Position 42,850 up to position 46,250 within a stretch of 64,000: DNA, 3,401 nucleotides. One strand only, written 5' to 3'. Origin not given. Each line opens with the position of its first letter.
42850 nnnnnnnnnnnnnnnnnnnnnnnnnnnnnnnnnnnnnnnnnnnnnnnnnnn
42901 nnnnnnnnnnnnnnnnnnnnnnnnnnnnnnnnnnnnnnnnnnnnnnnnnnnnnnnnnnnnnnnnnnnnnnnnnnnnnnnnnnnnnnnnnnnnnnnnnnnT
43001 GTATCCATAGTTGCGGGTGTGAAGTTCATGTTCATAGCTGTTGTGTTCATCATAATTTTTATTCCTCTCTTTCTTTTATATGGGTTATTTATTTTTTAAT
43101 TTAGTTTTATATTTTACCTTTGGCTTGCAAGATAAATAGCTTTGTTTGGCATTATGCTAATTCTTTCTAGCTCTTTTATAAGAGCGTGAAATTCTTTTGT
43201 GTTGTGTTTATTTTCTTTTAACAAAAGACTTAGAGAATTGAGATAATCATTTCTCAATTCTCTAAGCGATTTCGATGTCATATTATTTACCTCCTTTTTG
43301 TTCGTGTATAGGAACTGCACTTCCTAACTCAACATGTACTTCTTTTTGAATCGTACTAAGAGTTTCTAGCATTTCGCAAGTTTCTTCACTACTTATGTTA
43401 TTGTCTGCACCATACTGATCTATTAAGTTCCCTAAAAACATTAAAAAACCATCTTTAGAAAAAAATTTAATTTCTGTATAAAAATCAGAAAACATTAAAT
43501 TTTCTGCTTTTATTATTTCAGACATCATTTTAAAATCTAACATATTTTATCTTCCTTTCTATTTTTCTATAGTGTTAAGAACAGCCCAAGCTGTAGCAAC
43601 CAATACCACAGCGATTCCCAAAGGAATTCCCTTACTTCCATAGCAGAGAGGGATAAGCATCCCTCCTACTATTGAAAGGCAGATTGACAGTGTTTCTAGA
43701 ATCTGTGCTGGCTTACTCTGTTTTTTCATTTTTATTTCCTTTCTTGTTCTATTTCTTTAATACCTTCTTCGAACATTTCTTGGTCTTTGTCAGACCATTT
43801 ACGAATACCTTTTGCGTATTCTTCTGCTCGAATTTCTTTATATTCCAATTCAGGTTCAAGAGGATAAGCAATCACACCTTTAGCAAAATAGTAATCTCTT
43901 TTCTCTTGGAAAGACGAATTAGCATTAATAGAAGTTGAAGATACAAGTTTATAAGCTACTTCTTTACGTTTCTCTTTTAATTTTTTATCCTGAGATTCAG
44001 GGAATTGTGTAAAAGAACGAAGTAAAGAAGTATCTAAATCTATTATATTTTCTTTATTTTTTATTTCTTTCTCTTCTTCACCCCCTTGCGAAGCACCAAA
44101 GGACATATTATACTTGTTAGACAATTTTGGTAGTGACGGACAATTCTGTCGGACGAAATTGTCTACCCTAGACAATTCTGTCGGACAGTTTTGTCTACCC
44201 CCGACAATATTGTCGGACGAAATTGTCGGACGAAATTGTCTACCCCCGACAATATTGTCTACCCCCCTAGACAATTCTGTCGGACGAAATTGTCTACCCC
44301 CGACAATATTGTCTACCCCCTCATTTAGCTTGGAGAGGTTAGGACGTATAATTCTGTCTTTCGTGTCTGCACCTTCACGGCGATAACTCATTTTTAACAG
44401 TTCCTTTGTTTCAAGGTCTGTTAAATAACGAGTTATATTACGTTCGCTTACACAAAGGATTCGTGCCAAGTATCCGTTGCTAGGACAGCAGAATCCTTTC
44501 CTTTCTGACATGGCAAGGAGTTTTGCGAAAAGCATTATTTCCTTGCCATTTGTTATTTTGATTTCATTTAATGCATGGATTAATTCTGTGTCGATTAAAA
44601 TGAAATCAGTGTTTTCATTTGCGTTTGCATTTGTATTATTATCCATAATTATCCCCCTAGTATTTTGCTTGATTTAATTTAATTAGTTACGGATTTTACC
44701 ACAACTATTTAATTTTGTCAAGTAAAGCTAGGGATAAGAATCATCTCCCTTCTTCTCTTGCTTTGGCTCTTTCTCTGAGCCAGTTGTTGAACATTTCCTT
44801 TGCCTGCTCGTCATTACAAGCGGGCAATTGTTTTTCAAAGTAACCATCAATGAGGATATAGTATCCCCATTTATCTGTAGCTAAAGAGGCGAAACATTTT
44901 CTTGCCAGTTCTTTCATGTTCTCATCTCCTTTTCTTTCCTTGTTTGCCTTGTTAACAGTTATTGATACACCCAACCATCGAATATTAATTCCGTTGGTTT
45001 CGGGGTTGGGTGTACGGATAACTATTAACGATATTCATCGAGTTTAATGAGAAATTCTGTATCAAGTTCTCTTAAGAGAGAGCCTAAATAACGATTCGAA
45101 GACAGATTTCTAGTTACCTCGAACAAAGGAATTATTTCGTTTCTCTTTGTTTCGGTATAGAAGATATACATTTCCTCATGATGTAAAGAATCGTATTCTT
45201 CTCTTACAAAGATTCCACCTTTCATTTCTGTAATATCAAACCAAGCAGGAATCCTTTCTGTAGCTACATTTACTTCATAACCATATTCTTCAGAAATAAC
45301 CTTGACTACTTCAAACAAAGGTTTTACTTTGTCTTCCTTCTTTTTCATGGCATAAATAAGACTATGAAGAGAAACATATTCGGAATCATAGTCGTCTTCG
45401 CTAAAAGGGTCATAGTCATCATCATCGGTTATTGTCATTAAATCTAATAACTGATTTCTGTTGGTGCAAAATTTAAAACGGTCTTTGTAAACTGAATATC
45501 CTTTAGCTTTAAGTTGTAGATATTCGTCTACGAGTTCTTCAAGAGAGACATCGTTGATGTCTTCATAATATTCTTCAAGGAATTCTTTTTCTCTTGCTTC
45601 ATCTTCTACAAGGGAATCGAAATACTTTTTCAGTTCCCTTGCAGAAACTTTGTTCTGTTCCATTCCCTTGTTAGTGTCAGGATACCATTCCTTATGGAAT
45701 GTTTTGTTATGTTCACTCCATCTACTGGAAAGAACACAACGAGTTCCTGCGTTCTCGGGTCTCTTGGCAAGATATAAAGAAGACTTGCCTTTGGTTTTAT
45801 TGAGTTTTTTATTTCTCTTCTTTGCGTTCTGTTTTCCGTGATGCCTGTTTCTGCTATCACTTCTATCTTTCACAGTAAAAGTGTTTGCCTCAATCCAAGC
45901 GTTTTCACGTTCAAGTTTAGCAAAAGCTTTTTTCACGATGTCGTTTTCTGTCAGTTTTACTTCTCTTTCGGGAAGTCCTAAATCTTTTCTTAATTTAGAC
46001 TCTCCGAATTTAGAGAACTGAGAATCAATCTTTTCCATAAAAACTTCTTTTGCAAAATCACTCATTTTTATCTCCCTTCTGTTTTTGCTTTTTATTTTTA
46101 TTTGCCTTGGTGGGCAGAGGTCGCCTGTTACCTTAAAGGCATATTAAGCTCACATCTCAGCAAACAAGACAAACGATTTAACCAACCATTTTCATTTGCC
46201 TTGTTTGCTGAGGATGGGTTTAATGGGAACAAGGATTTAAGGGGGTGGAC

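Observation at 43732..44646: Putative origin: iterons embedded inside a replisome-organizer-like gene (lambda O-like arrangement)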

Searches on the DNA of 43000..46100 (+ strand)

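Call 7: search_dna_similar(query=window:43000-46100:+, collection=phages, mode=near)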
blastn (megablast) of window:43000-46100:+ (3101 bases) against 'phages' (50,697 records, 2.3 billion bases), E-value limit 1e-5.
No match.

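Call 8: search_dna_similar(query=window:43000-46100:+, collection=plasmids, mode=near)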
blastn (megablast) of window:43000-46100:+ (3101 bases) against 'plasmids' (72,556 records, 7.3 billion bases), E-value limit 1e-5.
No match.
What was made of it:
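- Tried and rejected: Nucleotide matches in cultured phages and plasmids: none (calls 7, 8).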

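Call 87: search_rna_families(source=L003, start=1300, end=3400, threshold=evalue, max_evalue=1)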
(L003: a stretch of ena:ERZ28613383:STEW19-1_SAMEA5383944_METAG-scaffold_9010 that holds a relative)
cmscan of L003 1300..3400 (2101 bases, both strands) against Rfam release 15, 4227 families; matches with E-value up to 1: 1.
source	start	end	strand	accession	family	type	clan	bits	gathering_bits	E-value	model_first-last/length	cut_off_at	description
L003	1416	1480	+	RF02679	Pistol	Gene; ribozyme;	-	54.9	34.5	9.7e-09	1-68/68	no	Pistol ribozyme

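Call 95: search_rna_families(sources=[L001, L002, L003, L008, L012], threshold=gathering)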
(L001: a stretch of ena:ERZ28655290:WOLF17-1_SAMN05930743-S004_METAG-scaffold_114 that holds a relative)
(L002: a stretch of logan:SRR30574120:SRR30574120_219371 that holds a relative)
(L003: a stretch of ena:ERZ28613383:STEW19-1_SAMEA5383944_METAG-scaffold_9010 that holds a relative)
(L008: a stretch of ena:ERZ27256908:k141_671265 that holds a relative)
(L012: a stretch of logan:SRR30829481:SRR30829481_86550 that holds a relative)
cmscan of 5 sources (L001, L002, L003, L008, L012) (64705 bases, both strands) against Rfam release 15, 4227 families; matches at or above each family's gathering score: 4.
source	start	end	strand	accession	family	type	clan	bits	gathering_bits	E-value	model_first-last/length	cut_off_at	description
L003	1416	1480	+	RF02679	Pistol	Gene; ribozyme;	-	54.9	34.5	3e-07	1-68/68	no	Pistol ribozyme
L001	5982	6046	+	RF02679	Pistol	Gene; ribozyme;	-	54.8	34.5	3.1e-07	1-68/68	no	Pistol ribozyme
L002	2708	2774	+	RF02679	Pistol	Gene; ribozyme;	-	54.6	34.5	3.5e-07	1-68/68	no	Pistol ribozyme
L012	316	384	+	RF02679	Pistol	Gene; ribozyme;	-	52.7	34.5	9.7e-07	1-68/68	no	Pistol ribozyme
